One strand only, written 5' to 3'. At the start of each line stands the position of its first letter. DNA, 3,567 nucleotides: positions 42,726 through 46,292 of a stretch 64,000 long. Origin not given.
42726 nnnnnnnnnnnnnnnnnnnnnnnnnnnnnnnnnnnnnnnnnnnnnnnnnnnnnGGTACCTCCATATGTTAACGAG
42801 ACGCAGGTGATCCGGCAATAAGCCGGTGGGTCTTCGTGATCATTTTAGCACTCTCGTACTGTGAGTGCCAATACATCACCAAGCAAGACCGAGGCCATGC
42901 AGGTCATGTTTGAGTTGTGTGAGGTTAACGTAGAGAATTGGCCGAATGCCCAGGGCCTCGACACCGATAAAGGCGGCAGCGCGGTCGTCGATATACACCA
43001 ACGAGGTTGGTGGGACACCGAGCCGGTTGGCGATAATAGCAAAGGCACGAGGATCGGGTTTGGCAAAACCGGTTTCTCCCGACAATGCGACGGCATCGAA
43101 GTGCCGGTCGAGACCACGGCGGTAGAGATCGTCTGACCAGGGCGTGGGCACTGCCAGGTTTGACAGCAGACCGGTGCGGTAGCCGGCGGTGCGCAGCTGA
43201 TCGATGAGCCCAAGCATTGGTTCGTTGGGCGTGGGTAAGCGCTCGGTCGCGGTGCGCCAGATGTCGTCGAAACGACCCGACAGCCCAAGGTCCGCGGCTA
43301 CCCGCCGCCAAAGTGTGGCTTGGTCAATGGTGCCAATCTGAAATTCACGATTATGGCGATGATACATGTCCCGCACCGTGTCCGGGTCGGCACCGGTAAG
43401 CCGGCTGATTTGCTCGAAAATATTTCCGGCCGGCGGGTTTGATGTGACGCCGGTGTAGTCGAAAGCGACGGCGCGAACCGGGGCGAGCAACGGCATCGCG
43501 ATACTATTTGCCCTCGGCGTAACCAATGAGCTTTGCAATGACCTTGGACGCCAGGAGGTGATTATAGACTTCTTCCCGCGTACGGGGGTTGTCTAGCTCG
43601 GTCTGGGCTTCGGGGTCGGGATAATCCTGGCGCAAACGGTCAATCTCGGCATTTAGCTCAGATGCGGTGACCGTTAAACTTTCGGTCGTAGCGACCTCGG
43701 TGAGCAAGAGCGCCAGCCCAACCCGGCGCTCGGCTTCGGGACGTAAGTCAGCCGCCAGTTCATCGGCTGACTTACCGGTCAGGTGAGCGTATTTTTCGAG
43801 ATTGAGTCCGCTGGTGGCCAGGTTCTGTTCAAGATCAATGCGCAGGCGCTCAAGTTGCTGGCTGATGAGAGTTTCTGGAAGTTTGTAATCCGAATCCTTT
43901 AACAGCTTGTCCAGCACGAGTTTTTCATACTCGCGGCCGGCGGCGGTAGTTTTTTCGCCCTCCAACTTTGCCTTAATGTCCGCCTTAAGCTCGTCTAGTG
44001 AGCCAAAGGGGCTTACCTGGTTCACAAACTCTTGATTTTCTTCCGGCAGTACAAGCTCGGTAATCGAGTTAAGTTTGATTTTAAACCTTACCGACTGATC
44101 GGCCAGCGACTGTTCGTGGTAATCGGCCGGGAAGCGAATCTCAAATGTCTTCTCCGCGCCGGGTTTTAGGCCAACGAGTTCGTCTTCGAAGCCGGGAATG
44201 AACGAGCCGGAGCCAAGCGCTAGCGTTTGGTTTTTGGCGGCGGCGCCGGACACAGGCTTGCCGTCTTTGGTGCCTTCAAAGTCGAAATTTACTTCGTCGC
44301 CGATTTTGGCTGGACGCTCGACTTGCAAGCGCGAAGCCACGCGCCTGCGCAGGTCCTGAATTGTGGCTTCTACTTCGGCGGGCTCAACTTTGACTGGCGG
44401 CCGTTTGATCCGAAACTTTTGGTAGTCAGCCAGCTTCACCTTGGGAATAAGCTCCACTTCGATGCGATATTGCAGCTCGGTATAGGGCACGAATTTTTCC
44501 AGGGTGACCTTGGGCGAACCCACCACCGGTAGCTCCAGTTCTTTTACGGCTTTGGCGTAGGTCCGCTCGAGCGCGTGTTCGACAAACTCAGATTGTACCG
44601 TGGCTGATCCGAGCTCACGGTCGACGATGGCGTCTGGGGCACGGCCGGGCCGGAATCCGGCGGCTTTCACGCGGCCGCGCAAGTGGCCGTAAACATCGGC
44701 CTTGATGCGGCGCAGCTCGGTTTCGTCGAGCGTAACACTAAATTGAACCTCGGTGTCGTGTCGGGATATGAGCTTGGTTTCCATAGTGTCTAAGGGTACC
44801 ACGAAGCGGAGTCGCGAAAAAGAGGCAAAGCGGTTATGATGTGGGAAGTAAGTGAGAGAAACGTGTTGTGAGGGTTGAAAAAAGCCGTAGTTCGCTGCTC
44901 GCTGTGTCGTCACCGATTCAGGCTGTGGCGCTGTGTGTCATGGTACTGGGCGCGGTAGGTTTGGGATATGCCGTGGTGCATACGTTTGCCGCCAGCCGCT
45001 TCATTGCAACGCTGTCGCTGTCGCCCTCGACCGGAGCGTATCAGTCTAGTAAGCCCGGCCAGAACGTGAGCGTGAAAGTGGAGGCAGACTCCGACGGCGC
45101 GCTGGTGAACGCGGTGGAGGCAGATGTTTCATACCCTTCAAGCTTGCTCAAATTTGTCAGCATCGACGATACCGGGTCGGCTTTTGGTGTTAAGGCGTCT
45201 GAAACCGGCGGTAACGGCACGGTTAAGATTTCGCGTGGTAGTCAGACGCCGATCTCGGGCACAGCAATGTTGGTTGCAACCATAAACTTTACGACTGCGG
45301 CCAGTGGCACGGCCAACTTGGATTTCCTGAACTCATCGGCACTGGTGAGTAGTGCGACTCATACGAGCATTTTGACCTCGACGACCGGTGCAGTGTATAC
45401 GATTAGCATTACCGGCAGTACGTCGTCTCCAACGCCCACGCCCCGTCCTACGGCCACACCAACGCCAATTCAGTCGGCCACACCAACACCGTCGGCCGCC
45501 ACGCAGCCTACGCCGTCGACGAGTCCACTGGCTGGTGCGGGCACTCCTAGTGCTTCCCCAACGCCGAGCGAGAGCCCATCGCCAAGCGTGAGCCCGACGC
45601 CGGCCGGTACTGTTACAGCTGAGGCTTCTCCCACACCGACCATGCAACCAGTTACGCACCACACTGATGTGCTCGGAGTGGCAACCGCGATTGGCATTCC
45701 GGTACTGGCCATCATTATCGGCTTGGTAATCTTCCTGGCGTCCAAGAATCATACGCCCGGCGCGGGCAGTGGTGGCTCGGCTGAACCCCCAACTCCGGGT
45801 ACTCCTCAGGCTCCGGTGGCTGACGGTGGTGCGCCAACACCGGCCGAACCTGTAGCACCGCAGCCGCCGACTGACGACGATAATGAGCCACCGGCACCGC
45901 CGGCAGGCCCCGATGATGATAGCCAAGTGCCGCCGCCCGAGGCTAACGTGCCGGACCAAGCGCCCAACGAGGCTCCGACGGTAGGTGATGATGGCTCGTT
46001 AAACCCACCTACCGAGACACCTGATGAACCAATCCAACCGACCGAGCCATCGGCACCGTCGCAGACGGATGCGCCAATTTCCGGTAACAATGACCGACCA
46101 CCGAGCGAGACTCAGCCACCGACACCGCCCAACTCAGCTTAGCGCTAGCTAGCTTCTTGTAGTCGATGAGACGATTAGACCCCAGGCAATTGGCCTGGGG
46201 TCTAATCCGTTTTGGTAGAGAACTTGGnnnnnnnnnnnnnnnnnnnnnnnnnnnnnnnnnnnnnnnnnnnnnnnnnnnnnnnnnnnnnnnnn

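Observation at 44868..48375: Convergent pair of large surface proteins: a cohesin-like anchored protein and a four-domain ricin-B lectin with coding (SG)n microsatellites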

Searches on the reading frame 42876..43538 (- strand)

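Call 64: search_protein_families(library=pfam, proteins=[window:42876-43538:-], max_evalue=0.01)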
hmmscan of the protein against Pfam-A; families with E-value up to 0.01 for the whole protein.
window:42876-43538:- (220 aa): 2 families
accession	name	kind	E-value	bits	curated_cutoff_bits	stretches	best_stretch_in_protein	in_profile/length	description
PF00702.32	Hydrolase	-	4.6e-13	50.4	26.4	1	21-187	1-181/191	haloacid dehalogenase-like hydrolase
PF13419.12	HAD_2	-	6.2e-07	30.1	23.8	1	90-200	65-175/178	Haloacid dehalogenase-like hydrolase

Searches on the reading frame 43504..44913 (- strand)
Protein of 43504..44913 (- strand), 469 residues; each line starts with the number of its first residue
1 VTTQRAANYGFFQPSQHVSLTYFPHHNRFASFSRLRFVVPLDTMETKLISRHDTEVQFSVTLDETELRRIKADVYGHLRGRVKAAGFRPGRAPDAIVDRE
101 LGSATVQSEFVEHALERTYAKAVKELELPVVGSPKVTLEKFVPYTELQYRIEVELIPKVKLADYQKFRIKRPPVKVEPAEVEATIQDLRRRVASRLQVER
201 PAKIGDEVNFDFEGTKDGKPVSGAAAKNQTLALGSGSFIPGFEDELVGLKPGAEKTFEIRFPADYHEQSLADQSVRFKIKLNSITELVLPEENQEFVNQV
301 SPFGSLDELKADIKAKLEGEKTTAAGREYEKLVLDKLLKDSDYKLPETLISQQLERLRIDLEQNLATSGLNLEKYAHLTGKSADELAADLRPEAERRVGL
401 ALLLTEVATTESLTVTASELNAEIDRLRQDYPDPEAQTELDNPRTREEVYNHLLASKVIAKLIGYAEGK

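Call 3: search_protein_families(library=pfam, proteins=[window:43504-44913:-], max_evalue=0.01)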
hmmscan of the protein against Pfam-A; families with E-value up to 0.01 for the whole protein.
window:43504-44913:- (469 aa): 3 families
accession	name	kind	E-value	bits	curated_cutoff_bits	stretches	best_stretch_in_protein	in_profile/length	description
PF05698.19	Trigger_C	-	4.4e-31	108.6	22.7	1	305-463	1-161/162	Bacterial trigger factor protein (TF) C-terminus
PF05697.18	Trigger_N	-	4.7e-28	98.7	22.2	1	44-188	1-144/144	Bacterial trigger factor protein (TF)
PF00254.34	FKBP_C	-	4.8e-14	52.9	21.1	1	200-281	3-93/94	FKBP-type peptidyl-prolyl cis-trans isomerase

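Call 10: find_related_loci(query=window:43504-44787:-, collection=genome_contigs, flank=10000)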
Query window:43504-44787:- (427 aa) in genome_contigs; peptide patterns used: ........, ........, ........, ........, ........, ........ (x = any residue, [..] = any of these).
241 stretches matched a pattern; 5 encode a relative of the query (tblastn E <= 1e-3); 5 distinct loci.
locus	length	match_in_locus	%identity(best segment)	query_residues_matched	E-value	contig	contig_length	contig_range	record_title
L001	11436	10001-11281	67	1-427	0e+0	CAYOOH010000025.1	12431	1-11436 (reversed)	MAG TPA_asm: uncultured Candidatus Saccharimonadales bacterium isolate SRP200132_co1_41 genome assembly, contig: NODE_89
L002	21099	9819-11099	67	1-427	0e+0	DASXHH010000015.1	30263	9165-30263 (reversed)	MAG TPA_asm: Candidatus Saccharimonadia bacterium isolate SMAG_U5188 k141_3537076, whole genome shotgun sequence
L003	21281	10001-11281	65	1-427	0e+0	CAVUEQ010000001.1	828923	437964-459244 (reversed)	MAG: uncultured bacterium isolate MFD04944.bin.2.55 genome assembly, contig: contig_29178, whole genome shotgun sequence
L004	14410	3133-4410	60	2-427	4e-174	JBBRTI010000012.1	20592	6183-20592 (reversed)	MAG: Candidatus Saccharimonadia bacterium isolate La2_metabat2.203 La2_metabat2.203_K_743712L20592_cov_13.9924, whole ge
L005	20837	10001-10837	20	44-314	5e-6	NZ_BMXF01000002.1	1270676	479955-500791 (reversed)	Persicitalea jodogahamensis strain KCTC 12866 sequence02, whole genome shotgun sequence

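Call 36: search_protein_families(library=pfam, proteins=[L002:2373-5708:+, L002:5693-6973:+, L002:7040-8095:-, L002:8297-9634:-], max_evalue=0.01)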
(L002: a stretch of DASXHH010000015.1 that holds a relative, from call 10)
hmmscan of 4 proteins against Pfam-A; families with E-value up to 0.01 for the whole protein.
L002:2373-5708:+ (1111 aa): 2 families
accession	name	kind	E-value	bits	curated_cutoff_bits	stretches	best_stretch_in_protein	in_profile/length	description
PF00404.24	Dockerin_1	-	0.0026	18.3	22.9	1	1056-1079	2-25/57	Dockerin type I domain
PF17957.7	Big_7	-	0.0061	17.6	24.1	1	986-1034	21-69/70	Bacterial Ig domain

L002:5693-6973:+ (426 aa): 4 families
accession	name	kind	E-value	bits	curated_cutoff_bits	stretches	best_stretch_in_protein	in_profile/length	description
PF13620.12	CarboxypepD_reg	-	1.5e-07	32.1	32.3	1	237-311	1-81/82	Carboxypeptidase regulatory-like domain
PF08308.17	PEGA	-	0.0028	18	20.8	1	251-313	11-69/71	PEGA domain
PF13715.12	CarbopepD_reg_2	-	0.0039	17.6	32.2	1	241-312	4-77/88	CarboxypepD_reg-like domain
PF17802.7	SpaA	-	0.0075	16.8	23.1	0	236-284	1-57/91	Prealbumin-like fold domain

L002:7040-8095:- (351 aa): 0 families

L002:8297-9634:- (445 aa): 0 families
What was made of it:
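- The L002 dockerin match is below Pfam's cutoff (18.3 against 22.9 bits, call 36).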

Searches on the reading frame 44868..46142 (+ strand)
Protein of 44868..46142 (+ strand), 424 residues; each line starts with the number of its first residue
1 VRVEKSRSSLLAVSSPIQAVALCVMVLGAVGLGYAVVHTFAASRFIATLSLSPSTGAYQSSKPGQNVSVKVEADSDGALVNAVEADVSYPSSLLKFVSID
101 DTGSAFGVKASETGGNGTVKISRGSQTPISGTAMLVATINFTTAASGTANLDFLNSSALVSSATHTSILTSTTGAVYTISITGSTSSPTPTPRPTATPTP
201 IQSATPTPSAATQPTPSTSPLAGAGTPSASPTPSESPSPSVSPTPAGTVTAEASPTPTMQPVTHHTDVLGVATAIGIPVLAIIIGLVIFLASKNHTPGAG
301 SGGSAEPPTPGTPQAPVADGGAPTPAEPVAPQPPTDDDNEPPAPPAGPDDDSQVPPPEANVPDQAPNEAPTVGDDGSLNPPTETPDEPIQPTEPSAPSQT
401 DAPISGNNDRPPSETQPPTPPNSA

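Call 3: search_protein_families(library=pfam, proteins=[window:44868-46142:+], max_evalue=0.01)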
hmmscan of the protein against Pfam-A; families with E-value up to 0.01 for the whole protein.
window:44868-46142:+ (424 aa): 0 families

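Call 6: search_protein_families(library=pfam, proteins=[window:44868-46142:+], max_evalue=10)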
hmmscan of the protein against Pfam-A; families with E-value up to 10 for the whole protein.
window:44868-46142:+ (424 aa): 1 family
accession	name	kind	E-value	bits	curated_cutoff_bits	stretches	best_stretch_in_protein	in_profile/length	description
PF11431.13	Transport_MerF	-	6.1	7.3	24.3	1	277-293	25-41/45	Membrane transport protein MerF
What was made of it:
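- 45000..45410 (+): Cohesin-fold beta-sandwich domain (aa 45-181). There is no direct Pfam hit (calls 3, 6).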

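Call 7: search_protein_families(library=ncbifam, proteins=[window:44868-46142:+], max_evalue=1)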
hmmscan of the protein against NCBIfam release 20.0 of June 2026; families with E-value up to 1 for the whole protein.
window:44868-46142:+ (424 aa): 0 families
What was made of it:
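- On Cohesin module (Pfam PF00963): NCBIfam finds nothing (call 7).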

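Call 11: find_homologous_proteins(query=window:44868-46142:+)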
Query window:44868-46142:+ (424 aa): 10 proteins with E <= 0.001 among 8000 candidates.
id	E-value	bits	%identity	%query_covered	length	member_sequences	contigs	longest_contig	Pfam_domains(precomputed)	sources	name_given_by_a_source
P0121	7.2e-70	254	45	98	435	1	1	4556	-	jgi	jgi:hypothetical protein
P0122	6.8e-38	149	40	64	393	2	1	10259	-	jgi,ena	jgi:hypothetical protein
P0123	2.5e-30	124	44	41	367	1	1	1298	-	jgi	jgi:hypothetical protein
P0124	1.4e-12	66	34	45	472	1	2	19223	PF00963.25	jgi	jgi:outer membrane biosynthesis protein TonB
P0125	2.1e-12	65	32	42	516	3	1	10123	PF00963.25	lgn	-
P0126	1.4e-11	63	35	30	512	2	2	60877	PF00963.25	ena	-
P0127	5.9e-11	60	38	31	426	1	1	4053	PF24025.2,PF13620.13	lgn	-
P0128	2.0e-10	59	35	29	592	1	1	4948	PF00963.25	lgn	-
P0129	2.6e-5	42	24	65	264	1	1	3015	-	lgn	-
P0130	6.6e-5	41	35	31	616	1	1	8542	PF00404.25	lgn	-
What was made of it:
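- Tried and rejected: The first homologue search with the full cohesin protein returned only 10 hits, apparently because the PT-rich words dominated candidate selection (call 11).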

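Call 26: find_encoding_contigs(protein=P0121, flank=8000, max_places=2)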
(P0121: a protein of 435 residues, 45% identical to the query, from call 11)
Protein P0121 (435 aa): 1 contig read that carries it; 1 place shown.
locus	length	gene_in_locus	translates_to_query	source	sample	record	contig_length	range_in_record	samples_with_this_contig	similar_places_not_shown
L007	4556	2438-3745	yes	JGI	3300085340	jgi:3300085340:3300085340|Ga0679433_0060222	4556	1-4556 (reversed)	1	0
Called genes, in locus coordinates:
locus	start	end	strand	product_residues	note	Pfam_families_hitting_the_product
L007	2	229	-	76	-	?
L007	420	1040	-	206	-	PF00702:Hydrolase, PF13419:HAD_2 (weak)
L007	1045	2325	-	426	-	PF05697:Trigger_N, PF00254:FKBP_C, PF05698:Trigger_C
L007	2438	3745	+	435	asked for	-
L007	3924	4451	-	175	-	-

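Call 72: search_solved_structures(query=L007:3924-4451:-, max_evalue=1)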
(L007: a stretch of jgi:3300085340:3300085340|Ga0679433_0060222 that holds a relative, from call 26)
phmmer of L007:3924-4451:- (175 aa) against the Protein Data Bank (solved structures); distinct sequences matched with E-value up to 1: 0.

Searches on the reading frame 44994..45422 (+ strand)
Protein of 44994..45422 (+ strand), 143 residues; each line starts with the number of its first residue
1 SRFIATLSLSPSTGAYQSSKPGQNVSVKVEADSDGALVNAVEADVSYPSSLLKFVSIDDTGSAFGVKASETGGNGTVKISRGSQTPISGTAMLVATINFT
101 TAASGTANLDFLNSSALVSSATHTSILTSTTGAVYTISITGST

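Call 61: find_homologous_proteins(query=window:44994-45422:+, max_evalue=0.001)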
Query window:44994-45422:+: 62 candidates shared short words with the query, none scored E <= 0.001.
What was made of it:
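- Tried and rejected: A word-index homologue search with the cohesin domain alone found nothing and did not even recover P0121 (call 61).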

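Call 65: search_protein_representatives(protein=window:44994-45422:+)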
Query: 143 residues. Proteins with E-value up to 0.001 (for the whole library): 2124; up to 1e-10: 547; up to 1e-30: 14. The best 150 are listed.
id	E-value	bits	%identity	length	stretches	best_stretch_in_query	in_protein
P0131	2.3e-61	221.8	45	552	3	17-139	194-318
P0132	1.9e-42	160.8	45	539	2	6-140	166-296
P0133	2.9e-42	160.2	47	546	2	6-138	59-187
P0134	6.5e-39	149.3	40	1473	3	15-138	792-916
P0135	8.6e-39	148.9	44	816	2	6-132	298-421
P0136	7.2e-36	139.5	47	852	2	5-139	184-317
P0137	2.2e-35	138.0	42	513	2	4-137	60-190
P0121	1.8e-34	135.0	58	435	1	5-143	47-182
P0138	9.4e-34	132.7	40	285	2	5-137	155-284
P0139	2.7e-33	131.2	46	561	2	5-143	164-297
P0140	6.3e-33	130.0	34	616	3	6-137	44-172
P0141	2.9e-32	127.9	41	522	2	5-138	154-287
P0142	3.4e-32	127.7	40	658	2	6-141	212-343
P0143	1.5e-31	125.6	42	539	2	5-142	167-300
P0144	5.5e-30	120.5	35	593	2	15-138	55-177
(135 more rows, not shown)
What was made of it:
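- On Cohesin module (Pfam PF00963): phmmer with the domain finds 2,124 clusters at E<=1e-3 and 547 at E<=1e-10 (call 65).
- There are 2,124 related clusters (call 65).
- Tried and rejected: I replaced it with the exhaustive phmmer search (call 65).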

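Call 67: search_protein_families(library=pfam, alignment_id=A3, max_evalue=0.001)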
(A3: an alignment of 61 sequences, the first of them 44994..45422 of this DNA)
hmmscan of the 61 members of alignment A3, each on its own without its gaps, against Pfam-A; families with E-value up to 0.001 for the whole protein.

A. member 1, window:44994-45422:+ (143 aa): 0 families

B. families by the number of members that match (of 61 scanned): 44 families (the first 25 are shown)
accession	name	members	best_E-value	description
PF00963.24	Cohesin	34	5.1e-34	Cohesin domain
PF17957.7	Big_7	17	1.3e-31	Bacterial Ig domain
PF00041.27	fn3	17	6.5e-30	Fibronectin type III domain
PF00404.24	Dockerin_1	14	9.3e-09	Dockerin type I domain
PF18370.7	RGI_lyase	5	5.8e-17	Rhamnogalacturonan I lyases beta-sheet domain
PF19077.6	Big_13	5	5.6e-05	Bacterial Ig-like domain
PF13620.12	CarboxypepD_reg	4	3.3e-09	Carboxypeptidase regulatory-like domain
PF25523.1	Ig_RIMBP2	4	5.3e-09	RIMBP2-like, immunoglobulin-like domain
PF16656.11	Pur_ac_phosph_N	3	1.2e-38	Purple acid Phosphatase, N-terminal domain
PF25788.1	Ig_Rha78A_N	3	8.2e-11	Rha78A-like, N-terminal immunoglobulin domain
PF01833.30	TIG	2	5e-32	IPT/TIG domain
PF07691.17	PA14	2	6.6e-32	PA14 domain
PF13860.13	FlgD_ig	2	6.4e-07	FlgD Ig-like domain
PF24025.1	Ig_DR_A0283-like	2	2.3e-05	DR_A0283-like, Ig-like domain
PF05887.16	Trypan_PARP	2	7.1e-05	Procyclic acidic repetitive protein (PARP)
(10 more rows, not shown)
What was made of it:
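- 45000..45410 (+): There are 2,124 related clusters (call 65), and 34 of 60 sampled match PF00963 (call 67).
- On Cohesin module (Pfam PF00963): Of 60 sampled hits, 34 match PF00963, best E 5.1e-34 (call 67).
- Of 60 sampled, 34 are Pfam cohesins and 14 also carry Dockerin_1 (call 67). Many relatives combine the domain with fn3, Big_7 and other Ig-like modules typical of adhesins (call 67). Fourteen of 60 sampled relatives carry dockerins in the same chain (call 67).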
